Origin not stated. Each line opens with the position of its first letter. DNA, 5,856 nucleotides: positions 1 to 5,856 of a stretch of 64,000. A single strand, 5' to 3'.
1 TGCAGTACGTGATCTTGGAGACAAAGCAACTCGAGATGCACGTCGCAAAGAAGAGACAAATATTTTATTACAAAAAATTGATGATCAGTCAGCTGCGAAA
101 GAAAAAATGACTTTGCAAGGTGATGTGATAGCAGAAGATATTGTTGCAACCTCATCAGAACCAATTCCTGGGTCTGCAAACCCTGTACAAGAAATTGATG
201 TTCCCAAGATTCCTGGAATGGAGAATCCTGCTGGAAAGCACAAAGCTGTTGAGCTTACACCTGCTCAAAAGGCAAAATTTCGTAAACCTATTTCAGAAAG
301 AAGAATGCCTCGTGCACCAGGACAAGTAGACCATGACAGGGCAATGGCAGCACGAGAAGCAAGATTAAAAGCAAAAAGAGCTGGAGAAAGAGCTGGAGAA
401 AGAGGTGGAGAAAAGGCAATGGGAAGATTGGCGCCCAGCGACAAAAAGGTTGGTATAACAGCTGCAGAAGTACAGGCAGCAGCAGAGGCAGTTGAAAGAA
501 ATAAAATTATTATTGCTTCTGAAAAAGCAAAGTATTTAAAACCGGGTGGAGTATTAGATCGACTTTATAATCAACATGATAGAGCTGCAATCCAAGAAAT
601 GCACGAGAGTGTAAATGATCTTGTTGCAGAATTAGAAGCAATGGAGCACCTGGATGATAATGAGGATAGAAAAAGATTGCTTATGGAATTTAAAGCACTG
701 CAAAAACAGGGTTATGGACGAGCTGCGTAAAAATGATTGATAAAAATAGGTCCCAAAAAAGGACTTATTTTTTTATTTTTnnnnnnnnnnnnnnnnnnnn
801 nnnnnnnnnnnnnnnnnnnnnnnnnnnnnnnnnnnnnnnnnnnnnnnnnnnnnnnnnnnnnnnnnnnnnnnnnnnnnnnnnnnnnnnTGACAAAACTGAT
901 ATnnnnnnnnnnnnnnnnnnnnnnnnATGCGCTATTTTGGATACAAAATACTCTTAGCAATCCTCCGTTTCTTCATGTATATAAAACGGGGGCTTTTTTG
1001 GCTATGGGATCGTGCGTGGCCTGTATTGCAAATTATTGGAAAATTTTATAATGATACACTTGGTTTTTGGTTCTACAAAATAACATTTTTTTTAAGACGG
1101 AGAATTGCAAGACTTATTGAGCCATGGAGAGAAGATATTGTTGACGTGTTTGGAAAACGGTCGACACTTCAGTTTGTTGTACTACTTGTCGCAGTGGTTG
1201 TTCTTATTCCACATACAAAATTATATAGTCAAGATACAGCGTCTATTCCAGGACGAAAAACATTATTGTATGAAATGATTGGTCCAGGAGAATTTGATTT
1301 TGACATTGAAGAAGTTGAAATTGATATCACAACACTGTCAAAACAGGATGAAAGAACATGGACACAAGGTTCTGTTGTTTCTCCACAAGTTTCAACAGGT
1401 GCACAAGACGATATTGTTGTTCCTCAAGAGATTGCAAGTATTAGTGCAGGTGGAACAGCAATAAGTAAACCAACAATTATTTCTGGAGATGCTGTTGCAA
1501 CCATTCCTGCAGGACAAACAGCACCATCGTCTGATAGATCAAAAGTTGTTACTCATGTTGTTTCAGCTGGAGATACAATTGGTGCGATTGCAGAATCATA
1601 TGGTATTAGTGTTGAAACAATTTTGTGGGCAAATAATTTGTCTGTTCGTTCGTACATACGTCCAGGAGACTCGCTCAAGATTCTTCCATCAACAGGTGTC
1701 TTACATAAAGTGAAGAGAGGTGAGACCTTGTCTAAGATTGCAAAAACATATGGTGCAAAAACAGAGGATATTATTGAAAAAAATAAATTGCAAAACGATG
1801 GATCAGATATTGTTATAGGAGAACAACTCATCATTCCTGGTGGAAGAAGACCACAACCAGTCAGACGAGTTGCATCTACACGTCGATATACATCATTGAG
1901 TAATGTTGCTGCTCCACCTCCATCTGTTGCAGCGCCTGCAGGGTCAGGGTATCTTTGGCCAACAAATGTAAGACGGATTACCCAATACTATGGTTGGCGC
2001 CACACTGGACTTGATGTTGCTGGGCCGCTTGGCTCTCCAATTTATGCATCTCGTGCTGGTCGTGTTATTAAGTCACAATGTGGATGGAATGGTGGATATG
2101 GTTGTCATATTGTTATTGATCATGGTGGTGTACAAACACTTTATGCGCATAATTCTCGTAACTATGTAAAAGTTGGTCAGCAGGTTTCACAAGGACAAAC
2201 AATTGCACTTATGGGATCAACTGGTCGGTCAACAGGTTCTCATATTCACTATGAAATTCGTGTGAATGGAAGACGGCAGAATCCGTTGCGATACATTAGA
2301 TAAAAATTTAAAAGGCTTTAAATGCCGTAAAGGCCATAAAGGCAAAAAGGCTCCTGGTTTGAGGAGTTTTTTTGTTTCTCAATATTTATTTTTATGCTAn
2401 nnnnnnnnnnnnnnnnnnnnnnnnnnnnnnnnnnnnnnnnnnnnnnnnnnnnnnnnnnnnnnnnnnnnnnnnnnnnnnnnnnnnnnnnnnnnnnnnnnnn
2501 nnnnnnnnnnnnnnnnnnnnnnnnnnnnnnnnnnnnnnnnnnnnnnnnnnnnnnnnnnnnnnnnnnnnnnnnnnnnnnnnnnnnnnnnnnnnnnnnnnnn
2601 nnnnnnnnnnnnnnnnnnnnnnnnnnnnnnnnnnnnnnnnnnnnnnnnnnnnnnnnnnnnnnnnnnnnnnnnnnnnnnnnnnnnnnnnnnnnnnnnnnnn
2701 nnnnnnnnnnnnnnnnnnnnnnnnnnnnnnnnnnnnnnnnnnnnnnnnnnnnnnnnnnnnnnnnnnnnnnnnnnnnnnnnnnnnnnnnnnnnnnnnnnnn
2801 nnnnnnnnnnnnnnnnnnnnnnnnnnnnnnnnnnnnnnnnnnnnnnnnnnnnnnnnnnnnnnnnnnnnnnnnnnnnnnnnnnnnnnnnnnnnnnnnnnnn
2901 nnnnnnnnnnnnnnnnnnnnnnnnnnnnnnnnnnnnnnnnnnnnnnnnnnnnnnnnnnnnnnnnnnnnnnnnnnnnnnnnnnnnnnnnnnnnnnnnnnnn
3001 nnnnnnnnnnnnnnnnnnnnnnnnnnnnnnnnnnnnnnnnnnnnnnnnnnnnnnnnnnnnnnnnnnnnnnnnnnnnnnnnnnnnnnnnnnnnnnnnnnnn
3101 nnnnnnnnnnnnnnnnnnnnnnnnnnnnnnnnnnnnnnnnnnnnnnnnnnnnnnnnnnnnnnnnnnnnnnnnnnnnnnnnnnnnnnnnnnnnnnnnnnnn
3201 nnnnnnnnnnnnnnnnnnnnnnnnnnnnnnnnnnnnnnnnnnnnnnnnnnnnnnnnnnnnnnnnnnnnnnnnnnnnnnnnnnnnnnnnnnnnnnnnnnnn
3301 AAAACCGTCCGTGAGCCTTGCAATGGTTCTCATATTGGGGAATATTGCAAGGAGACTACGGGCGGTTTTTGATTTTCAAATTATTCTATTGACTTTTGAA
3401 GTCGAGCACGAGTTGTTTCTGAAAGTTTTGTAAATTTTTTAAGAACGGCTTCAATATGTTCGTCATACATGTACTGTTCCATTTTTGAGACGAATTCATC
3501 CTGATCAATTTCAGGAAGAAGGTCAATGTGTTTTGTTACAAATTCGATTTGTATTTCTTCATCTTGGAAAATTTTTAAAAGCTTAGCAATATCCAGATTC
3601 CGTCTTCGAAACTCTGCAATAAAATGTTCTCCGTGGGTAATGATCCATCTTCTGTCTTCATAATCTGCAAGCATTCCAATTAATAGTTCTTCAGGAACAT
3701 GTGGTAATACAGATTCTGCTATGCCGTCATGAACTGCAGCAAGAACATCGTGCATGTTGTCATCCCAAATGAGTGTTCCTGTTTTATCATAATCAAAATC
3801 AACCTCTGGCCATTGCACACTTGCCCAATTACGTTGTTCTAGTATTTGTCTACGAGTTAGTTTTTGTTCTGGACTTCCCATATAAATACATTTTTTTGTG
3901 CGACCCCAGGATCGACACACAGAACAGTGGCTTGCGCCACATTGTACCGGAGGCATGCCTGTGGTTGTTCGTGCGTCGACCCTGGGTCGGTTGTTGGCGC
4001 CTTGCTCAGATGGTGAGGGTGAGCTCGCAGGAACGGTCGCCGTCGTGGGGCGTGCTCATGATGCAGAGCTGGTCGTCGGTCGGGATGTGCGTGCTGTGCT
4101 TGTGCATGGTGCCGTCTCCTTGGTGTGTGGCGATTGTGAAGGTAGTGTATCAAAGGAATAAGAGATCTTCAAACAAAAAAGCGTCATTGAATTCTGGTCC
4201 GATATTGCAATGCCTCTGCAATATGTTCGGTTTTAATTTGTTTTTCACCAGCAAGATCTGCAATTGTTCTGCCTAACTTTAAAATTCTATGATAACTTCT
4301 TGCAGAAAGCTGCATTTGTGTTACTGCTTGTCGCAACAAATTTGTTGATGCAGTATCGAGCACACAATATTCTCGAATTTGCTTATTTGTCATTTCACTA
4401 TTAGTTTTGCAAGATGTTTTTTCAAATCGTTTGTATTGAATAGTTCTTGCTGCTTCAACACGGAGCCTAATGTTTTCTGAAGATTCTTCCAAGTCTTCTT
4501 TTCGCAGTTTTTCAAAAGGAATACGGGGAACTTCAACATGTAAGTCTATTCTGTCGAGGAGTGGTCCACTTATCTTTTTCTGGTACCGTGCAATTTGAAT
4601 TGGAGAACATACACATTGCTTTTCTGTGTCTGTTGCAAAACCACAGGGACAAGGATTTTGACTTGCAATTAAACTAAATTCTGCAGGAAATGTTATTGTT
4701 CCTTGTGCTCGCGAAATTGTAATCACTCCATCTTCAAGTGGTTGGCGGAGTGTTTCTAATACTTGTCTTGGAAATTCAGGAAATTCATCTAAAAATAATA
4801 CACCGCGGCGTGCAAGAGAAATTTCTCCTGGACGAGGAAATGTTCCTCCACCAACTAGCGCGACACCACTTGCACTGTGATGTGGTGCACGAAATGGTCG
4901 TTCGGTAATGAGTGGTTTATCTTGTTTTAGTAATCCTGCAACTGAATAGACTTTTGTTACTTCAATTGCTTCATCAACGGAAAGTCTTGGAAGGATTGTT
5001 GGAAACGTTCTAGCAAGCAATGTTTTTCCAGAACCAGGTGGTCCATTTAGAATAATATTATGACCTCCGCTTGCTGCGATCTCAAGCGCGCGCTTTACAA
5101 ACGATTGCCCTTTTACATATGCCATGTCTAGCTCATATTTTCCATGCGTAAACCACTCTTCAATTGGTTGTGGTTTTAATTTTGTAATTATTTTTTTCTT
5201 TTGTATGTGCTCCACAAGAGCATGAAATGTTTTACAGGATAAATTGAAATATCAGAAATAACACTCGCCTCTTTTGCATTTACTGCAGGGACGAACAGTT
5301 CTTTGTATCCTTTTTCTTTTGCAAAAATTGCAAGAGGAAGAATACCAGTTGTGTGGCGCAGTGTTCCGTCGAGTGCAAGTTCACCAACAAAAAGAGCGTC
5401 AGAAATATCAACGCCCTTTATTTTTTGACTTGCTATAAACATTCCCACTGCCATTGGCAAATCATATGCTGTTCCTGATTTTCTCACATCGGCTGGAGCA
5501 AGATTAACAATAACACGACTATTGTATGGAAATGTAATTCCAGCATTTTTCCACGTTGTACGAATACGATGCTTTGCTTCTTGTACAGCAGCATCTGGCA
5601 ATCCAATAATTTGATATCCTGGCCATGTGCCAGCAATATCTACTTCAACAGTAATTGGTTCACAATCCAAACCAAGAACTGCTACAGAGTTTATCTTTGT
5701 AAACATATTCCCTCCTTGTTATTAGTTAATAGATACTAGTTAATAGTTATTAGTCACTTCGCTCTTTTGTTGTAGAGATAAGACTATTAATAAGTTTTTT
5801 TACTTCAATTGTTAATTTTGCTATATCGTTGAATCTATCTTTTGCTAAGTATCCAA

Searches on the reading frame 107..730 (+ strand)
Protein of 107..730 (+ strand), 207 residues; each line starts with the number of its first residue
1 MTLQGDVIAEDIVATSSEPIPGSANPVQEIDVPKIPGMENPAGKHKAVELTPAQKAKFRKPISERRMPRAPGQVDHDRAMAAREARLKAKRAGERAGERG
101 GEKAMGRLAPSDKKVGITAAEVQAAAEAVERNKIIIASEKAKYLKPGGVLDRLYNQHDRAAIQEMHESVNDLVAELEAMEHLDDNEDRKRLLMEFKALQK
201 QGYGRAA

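Call 21: find_encoding_contigs(protein=window:107-730:+, flank=10000, max_places=6)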
Protein window:107-730:+ (207 aa): no gene with exactly this product is on record in the collection.

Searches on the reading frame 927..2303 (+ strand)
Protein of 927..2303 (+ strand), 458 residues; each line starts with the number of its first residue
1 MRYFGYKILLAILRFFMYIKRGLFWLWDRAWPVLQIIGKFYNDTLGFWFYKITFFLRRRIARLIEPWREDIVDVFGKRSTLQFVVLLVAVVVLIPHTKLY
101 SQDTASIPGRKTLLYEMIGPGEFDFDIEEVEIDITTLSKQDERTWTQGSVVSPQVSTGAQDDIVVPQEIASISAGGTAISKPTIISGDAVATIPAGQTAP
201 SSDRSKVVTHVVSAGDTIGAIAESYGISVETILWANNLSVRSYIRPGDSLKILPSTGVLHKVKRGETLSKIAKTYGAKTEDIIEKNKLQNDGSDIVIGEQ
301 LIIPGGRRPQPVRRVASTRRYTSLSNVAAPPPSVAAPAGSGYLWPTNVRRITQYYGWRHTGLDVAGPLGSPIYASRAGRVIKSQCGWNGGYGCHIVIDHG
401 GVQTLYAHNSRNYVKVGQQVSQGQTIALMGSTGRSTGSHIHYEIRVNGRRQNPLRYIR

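Call 23: find_encoding_contigs(protein=window:927-2303:+, flank=10000, max_places=6)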
Protein window:927-2303:+ (458 aa): no gene with exactly this product is on record in the collection.
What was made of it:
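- Tried and rejected: Look-ups for left-hand context with window:107-730 and window:927-2303 found no record (calls 21, 23).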

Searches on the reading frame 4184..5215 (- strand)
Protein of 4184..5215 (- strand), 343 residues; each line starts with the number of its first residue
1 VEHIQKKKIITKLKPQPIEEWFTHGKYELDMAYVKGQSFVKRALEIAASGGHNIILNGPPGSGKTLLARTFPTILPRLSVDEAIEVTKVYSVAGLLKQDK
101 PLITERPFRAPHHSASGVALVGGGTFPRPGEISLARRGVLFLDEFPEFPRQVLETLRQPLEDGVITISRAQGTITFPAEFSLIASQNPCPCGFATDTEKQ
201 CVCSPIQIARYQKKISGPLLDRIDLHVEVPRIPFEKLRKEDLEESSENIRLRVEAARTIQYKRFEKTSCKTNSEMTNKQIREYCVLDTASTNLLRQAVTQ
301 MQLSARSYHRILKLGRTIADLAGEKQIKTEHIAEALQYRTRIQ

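Call 13: search_protein_families(library=pfam, proteins=[window:4184-5215:-], max_evalue=0.01)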
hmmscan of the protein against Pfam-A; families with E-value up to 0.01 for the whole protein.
window:4184-5215:- (343 aa): 10 families
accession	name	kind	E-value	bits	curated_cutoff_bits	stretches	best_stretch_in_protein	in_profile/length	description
PF01078.27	Mg_chelatase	-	2.8e-92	308.2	20.3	1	30-236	1-206/207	Magnesium chelatase, subunit ChlI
PF13335.12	Mg_chelatase_C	-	5.1e-34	117.2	26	1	243-339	1-94/94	Magnesium chelatase, subunit ChlI C-terminal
PF07728.20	AAA_5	-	9.6e-09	35.8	22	1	136-190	66-125/139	AAA domain (dynein-related subfamily)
PF00493.29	MCM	-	6.6e-08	32.4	23.3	1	129-197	114-182/224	MCM P-loop domain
PF00158.32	Sigma54_activat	-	2.3e-05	24.6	20.2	0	127-166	84-123/168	Sigma-54 interaction domain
PF13191.12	AAA_16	-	8.2e-05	23.6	32.6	1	41-77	13-50/167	AAA ATPase domain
PF05496.18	RuvB_N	-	0.00013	22.2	27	0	133-174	81-122/159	Holliday junction DNA helicase RuvB P-loop domain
PF13401.12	AAA_22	-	0.00018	22.2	27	1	52-158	6-106/130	AAA domain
PF00004.35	AAA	-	0.0022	18.9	21.2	0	54-70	1-17/131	ATPase family associated with various cellular activities (AAA)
PF20720.3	nSTAND3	-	0.0098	16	27.2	0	40-71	7-37/155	Novel STAND NTPase 3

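Call 16: find_related_loci(query=window:4184-5215:-, collection=genome_contigs, flank=10000)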
Query window:4184-5215:- (343 aa) in genome_contigs; peptide patterns used: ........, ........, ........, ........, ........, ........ (x = any residue, [..] = any of these).
600 stretches matched a pattern (row limit reached: there are more); 595 encode a relative of the query (tblastn E <= 1e-3); the best 80 are kept; 80 distinct loci.
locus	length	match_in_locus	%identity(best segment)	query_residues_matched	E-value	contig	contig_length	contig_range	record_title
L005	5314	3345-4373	71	1-343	1e-173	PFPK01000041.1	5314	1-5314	MAG: Candidatus Magasanikbacteria bacterium CG_4_10_14_0_2_um_filter_37_12 CG_4_10_14_0.2_scaffold_9537_c, whole genome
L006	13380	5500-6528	68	1-343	4e-163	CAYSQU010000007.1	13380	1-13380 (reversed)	MAG TPA_asm: uncultured Gammaproteobacteria bacterium isolate binchicken_co387_4 genome assembly, contig: NODE_5690_leng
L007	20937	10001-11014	64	5-342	2e-151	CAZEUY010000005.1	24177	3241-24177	MAG TPA_asm: uncultured Candidatus Saccharibacteria bacterium isolate SRP178699_co2_75 genome assembly, contig: NODE_126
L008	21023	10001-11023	63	3-343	1e-150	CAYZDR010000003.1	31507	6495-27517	MAG TPA_asm: uncultured Candidatus Saccharibacteria bacterium isolate binchicken_co332_114 genome assembly, contig: NODE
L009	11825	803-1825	63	1-343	2e-150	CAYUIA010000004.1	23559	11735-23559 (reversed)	MAG TPA_asm: uncultured Gammaproteobacteria bacterium isolate binchicken_co111_88 genome assembly, contig: NODE_4375_len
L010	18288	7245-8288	61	1-343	3e-146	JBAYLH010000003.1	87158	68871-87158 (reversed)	MAG: Candidatus Buchananbacteria bacterium isolate SO_2016_GW1_99 scaffold00611_OW334_2016, whole genome shotgun sequenc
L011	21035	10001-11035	62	1-341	4e-145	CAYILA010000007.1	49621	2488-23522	MAG TPA_asm: uncultured Candidatus Saccharibacteria bacterium isolate ERP119705_co24_1018 genome assembly, contig: NODE_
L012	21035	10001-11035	61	3-341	4e-144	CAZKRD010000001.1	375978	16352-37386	MAG TPA_asm: uncultured Candidatus Saccharibacteria bacterium isolate SRP179991_co3_31 genome assembly, contig: NODE_1_l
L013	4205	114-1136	61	1-341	2e-147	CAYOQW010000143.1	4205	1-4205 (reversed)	MAG TPA_asm: uncultured Candidatus Saccharibacteria bacterium isolate SRP142039_co1_374 genome assembly, contig: NODE_27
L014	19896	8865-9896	59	1-341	6e-142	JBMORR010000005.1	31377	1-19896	MAG: Patescibacteria group bacterium isolate Betzabe_MAG185 MAG185_5, whole genome shotgun sequence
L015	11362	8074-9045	61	21-343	6e-141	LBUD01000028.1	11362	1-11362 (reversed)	MAG: Parcubacteria group bacterium GW2011_GWA2_38_13 US74_C0028, whole genome shotgun sequence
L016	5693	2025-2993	61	19-341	2e-139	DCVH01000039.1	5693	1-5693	MAG TPA_asm: Patescibacteria group bacterium UBA2193 UBA2193_contig_167007, whole genome shotgun sequence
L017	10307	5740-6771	58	1-341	7e-137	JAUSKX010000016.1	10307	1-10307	MAG: Candidatus Azambacteria bacterium isolate E14_metabat.bin.84 E14_k141_1482391, whole genome shotgun sequence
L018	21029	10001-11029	59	3-343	6e-137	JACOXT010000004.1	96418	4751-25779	MAG: Candidatus Levyibacteriota bacterium isolate NC_groundwater_160_Ag_S-0.1um_36_20 S4_GD2017_2_S1_scaffold_232, whole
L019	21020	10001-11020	57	3-341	2e-136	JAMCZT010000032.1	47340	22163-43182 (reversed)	MAG: Patescibacteria group bacterium isolate FK_Sedi_B_Bin.292 NODE_1931_length_47340_cov_29.8061, whole genome shotgun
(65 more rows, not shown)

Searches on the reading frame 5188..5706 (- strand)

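Call 13: search_protein_families(library=pfam, proteins=[window:5188-5706:-], max_evalue=0.01)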
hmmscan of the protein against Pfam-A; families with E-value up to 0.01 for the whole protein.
window:5188-5706:- (172 aa): 1 family
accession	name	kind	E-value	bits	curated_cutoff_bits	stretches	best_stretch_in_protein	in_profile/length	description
PF13541.12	ChlI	-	4.7e-38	130.3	27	1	20-143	1-121/121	Subunit ChlI of Mg-chelatase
